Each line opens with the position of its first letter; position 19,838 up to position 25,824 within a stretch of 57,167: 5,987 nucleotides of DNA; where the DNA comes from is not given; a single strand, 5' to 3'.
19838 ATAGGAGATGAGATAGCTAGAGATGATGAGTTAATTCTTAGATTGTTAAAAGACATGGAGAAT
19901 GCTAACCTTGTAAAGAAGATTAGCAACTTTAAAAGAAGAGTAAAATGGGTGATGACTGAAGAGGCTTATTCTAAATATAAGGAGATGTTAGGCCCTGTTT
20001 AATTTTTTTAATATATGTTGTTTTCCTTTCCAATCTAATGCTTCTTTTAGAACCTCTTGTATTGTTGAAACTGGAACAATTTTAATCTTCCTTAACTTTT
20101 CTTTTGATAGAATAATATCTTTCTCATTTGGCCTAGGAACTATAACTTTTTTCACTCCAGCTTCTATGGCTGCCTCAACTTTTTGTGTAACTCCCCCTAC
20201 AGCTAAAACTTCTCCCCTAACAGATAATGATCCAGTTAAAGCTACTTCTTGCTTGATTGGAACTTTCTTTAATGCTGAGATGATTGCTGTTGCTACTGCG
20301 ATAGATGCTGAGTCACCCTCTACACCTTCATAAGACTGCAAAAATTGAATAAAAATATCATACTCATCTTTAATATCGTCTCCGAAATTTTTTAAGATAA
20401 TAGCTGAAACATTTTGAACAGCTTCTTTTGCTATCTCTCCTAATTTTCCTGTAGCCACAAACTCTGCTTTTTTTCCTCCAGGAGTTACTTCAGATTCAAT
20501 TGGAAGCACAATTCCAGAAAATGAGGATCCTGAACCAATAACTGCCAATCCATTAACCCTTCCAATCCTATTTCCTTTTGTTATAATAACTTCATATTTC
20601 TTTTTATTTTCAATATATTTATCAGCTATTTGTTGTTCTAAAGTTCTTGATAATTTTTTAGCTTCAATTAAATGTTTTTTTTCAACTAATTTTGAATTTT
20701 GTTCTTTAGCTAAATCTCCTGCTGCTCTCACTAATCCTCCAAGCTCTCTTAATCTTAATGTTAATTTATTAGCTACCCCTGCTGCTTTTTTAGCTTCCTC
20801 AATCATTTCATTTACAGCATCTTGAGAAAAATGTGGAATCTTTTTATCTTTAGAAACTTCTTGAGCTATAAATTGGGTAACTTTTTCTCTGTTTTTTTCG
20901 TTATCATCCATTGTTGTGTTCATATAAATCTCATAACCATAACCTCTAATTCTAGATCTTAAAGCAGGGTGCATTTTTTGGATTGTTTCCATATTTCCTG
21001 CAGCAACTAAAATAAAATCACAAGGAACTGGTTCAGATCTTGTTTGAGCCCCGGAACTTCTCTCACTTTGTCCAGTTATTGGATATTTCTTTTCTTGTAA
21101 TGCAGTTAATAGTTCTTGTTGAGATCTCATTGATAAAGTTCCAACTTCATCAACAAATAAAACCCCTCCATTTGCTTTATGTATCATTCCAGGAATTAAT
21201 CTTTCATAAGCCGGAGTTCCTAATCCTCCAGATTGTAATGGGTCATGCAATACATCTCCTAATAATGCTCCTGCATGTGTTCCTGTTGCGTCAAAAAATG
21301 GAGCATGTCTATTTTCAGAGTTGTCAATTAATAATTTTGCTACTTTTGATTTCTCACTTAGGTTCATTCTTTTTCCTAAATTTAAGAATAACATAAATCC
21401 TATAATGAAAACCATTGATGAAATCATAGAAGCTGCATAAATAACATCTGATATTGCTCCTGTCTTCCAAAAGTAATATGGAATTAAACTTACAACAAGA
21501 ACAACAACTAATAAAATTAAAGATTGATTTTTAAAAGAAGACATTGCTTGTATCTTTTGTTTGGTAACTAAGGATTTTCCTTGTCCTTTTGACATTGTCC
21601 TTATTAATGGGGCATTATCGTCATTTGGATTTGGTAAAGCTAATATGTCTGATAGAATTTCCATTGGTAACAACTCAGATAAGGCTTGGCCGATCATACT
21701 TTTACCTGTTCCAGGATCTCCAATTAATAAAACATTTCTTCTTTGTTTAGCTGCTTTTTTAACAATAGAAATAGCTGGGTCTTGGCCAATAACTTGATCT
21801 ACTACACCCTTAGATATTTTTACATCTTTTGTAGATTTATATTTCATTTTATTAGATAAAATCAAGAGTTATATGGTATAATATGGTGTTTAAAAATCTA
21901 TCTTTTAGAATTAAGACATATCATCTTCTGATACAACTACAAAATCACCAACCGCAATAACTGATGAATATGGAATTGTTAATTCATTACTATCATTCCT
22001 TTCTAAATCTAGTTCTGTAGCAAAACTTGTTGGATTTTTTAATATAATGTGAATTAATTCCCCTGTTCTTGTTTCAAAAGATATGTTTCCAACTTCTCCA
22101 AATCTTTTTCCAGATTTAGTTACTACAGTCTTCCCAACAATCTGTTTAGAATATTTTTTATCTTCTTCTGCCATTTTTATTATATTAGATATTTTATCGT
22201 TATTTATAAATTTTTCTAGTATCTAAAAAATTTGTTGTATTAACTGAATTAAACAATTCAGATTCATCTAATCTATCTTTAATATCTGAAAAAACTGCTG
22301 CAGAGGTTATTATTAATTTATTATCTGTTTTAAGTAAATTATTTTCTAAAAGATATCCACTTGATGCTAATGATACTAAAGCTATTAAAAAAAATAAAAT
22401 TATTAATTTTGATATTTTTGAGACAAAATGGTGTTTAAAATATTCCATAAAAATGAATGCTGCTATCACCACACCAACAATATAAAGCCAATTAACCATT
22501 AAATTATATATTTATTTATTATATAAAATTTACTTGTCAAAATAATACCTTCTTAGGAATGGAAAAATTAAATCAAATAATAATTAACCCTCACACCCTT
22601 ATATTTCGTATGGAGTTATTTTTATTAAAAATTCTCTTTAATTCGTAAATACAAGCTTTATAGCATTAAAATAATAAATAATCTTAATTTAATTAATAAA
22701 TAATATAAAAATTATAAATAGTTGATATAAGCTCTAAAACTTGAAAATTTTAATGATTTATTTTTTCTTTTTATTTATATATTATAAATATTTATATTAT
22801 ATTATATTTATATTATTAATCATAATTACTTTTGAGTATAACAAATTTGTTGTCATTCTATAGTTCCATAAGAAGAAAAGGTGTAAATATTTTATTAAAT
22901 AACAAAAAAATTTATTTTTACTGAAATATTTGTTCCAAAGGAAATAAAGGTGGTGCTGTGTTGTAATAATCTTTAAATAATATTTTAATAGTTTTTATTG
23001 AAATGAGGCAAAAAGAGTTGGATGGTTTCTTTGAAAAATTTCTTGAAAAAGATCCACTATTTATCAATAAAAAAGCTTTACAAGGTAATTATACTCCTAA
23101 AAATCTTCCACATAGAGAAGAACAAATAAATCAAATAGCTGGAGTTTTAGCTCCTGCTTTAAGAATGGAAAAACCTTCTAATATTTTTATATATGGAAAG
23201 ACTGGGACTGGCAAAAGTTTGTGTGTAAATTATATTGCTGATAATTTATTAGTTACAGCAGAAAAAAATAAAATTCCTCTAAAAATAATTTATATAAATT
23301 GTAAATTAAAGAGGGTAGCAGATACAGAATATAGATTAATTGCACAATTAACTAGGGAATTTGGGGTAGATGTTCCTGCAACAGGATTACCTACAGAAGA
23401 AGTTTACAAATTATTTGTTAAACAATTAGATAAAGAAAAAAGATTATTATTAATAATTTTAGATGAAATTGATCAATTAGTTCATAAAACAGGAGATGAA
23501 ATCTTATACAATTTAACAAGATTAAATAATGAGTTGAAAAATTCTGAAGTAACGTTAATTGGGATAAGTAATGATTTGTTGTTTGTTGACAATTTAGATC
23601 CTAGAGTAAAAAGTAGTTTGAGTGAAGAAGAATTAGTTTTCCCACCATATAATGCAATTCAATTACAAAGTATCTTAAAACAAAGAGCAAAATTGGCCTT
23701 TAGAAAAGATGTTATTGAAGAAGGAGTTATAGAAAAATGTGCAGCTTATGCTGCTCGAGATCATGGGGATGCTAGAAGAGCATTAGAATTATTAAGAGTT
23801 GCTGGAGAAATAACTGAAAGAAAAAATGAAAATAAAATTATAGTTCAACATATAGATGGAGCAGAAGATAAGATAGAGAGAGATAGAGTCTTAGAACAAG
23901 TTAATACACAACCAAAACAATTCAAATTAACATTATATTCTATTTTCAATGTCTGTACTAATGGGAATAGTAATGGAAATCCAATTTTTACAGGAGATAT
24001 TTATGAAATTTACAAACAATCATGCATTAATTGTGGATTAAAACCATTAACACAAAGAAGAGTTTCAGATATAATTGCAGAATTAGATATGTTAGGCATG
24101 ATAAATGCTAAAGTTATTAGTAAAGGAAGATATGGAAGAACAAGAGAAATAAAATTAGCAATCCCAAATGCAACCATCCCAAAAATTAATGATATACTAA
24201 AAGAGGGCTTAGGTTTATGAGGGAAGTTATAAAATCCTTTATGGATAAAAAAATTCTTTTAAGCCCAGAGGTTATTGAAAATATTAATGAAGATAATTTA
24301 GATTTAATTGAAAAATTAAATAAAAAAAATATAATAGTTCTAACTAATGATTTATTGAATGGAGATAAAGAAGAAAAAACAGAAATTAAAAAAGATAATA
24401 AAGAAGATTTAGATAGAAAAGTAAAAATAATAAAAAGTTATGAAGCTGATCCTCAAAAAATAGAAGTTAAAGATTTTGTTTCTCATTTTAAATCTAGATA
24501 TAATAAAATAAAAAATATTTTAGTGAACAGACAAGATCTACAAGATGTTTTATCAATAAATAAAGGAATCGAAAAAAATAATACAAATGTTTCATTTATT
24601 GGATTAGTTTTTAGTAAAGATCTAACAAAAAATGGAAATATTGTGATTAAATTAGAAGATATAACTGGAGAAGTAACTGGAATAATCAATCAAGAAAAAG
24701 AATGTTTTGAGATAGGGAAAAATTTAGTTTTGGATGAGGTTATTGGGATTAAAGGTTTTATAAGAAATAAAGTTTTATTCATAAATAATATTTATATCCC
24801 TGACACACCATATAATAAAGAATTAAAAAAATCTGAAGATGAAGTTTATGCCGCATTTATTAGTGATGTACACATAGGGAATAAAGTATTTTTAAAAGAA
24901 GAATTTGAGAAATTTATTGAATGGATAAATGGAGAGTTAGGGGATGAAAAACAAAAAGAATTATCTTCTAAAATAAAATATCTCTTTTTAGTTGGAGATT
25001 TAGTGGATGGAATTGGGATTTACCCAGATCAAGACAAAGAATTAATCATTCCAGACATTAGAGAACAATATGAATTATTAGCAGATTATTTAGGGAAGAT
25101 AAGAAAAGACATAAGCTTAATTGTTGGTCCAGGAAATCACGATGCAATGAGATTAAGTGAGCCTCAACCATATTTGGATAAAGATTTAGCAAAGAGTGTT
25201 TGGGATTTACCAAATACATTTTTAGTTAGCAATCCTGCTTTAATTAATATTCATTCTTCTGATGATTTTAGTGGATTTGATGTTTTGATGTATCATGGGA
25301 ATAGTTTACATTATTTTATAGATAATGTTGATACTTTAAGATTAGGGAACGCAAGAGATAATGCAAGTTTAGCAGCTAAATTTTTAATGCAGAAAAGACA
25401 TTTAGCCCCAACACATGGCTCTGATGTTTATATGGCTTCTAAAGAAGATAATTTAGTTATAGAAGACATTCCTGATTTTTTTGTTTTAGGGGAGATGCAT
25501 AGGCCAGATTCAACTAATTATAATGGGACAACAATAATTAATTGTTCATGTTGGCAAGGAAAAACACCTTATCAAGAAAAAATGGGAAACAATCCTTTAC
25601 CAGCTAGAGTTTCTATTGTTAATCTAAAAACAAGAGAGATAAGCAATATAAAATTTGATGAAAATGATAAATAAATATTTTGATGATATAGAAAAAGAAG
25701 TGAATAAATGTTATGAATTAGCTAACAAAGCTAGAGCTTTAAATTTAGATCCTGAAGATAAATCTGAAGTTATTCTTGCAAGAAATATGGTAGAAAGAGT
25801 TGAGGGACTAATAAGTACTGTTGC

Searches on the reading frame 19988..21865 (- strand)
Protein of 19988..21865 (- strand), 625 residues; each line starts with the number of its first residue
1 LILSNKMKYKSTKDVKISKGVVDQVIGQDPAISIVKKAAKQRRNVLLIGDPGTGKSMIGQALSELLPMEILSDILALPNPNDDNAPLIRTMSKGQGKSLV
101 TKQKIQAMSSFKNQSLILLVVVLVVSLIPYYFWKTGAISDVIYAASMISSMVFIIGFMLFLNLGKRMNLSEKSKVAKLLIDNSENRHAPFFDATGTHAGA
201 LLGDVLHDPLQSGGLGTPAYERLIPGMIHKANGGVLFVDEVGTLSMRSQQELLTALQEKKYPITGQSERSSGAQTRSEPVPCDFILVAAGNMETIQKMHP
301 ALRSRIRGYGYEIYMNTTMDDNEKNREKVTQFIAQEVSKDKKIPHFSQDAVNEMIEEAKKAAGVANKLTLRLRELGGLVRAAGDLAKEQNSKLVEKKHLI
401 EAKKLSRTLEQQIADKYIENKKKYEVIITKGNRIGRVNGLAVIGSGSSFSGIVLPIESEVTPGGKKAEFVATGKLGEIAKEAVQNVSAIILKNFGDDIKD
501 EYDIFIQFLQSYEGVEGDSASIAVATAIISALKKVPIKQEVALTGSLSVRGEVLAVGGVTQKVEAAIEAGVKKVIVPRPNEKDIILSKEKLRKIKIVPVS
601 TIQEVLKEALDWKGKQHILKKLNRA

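Call 11: search_protein_families(library=pfam, proteins=[window:19988-21865:-], max_evalue=0.01)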
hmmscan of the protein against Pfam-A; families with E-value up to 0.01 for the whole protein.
window:19988-21865:- (625 aa): 19 families
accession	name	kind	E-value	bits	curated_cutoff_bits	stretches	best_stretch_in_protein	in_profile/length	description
PF05362.19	Lon_C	-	2.5e-34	119.1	21.1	1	416-610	9-203/205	Lon protease (S16) C-terminal proteolytic domain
PF00158.32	Sigma54_activat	-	2.6e-15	56.9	20.2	1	172-269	35-130/168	Sigma-54 interaction domain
PF01078.27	Mg_chelatase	-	1.5e-12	47.8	20.3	2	23-68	3-48/207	Magnesium chelatase, subunit ChlI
PF07728.20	AAA_5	-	1.9e-10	41.4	22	2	232-305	66-138/139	AAA domain (dynein-related subfamily)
PF13541.12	ChlI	-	1.7e-09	38.1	27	1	457-580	2-121/121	Subunit ChlI of Mg-chelatase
PF20436.4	LonB_AAA-LID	-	1.7e-08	34.8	22.4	1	345-402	1-58/65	Archaeal LonB, AAA+ ATPase LID domain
PF14532.12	Sigma54_activ_2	-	2.9e-07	31.2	25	0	35-65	14-44/138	Sigma-54 interaction domain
PF00004.35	AAA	-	1.1e-06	29.6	21.2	0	45-69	1-25/131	ATPase family associated with various cellular activities (AAA)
PF13654.12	AAA_32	-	5.2e-06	26.9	21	1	196-298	11-115/133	LonB-like, AAA domain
PF13245.12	AAA_19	-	9.5e-06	26.3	25.1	0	37-64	6-33/134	AAA domain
PF00493.29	MCM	-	1e-05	25.2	23.3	1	14-70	29-85/224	MCM P-loop domain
PF13401.12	AAA_22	-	3.4e-05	24.6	27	1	41-123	4-88/130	AAA domain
PF20030.5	bpMoxR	-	0.00011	21.8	27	1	19-68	8-57/205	MoxR domain in the MoxR-vWA-beta-propeller ternary systems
PF12775.13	AAA_7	-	0.00015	21.8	25.8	1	33-68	24-59/181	P-loop containing dynein motor region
PF13238.12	AAA_18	-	0.00044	21.2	29.4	1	45-102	1-62/128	AAA domain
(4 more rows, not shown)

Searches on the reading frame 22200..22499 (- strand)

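Call 11: search_protein_families(library=pfam, proteins=[window:22200-22499:-], max_evalue=0.01)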
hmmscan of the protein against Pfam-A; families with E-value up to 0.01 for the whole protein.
window:22200-22499:- (99 aa): 1 family
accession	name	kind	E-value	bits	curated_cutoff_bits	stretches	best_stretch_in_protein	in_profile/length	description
PF11694.13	DUF3290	-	0.0075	16.7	31.3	1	6-49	23-68/144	Protein of unknown function (DUF3290)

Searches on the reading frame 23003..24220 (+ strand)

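Call 11: search_protein_families(library=pfam, proteins=[window:23003-24220:+], max_evalue=0.01)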
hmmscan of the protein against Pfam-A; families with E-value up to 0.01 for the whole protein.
window:23003-24220:+ (405 aa): 16 families
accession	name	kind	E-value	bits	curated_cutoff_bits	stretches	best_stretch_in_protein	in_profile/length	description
PF09079.17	Cdc6_C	-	2.8e-24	85.4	25.1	1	298-391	1-92/96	CDC6, C terminal winged helix domain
PF22703.2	Cdc6_lid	-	4e-23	81.5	27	1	223-288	2-67/68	Cdc6 AAA+ ATPase-type lid domain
PF13401.12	AAA_22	-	1.6e-12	48.3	27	1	57-188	4-123/130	AAA domain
PF13191.12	AAA_16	-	1.5e-09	39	32.6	1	35-176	2-160/167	AAA ATPase domain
PF00004.35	AAA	-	2.3e-08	35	21.2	1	62-206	2-122/131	ATPase family associated with various cellular activities (AAA)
PF05621.17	TniB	-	5.6e-08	32.9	22.4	1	52-203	29-176/189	Bacterial TniB protein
PF01637.24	ATPase_2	-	4.5e-07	30.3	33.2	1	38-181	4-146/225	ATPase domain predominantly from Archaea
PF22606.2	Cdc6-ORC-like_ATPase_lid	-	1.2e-06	28.7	27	1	216-272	1-57/60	Cdc6/ORC-like, ATPase lid domain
PF00270.35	DEAD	-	0.00014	22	26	0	57-179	13-147/167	DEAD/DEAH box helicase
PF24883.2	NPHP3_N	-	0.00084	20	24.8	0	58-118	22-77/164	Nephrocystin 3, N-terminal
PF13479.12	AAA_24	-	0.0024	18.2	27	1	59-168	3-85/195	AAA domain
PF05729.18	NACHT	-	0.0025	18.1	26.7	1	61-165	3-99/167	NACHT domain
PF07693.20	KAP_NTPase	-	0.0038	17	20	0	131-170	135-174/293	KAP family P-loop domain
PF13173.12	AAA_14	-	0.0054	17.2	27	0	60-192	4-102/129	AAA domain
PF00910.28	RNA_helicase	-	0.0055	17.6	21.5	0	61-86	1-26/105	RNA helicase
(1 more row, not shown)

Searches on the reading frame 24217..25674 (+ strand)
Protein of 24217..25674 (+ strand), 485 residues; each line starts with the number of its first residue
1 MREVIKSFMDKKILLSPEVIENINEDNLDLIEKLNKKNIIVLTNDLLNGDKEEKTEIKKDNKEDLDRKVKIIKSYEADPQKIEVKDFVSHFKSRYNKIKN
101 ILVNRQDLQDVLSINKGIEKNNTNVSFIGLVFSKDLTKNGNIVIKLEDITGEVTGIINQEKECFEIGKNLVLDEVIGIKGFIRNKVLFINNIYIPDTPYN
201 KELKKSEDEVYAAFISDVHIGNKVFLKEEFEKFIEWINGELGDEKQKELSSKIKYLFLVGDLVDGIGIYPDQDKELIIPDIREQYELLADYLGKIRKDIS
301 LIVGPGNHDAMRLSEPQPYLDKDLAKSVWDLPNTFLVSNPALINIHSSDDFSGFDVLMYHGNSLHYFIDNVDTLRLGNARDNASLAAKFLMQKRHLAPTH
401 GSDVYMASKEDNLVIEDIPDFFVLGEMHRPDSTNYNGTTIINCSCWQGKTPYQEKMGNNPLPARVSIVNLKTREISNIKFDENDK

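Call 11: search_protein_families(library=pfam, proteins=[window:24217-25674:+], max_evalue=0.01)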
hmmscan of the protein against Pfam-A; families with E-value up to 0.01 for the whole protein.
window:24217-25674:+ (485 aa): 2 families
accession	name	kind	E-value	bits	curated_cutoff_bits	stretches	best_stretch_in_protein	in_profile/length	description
PF04042.21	DNA_pol_E_B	-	1.2e-07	31.9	29.1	1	213-429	2-206/210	DNA polymerase alpha/epsilon subunit B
PF01336.31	tRNA_anti-codon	-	0.00012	22.4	27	1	125-184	1-59/75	OB-fold nucleic acid binding domain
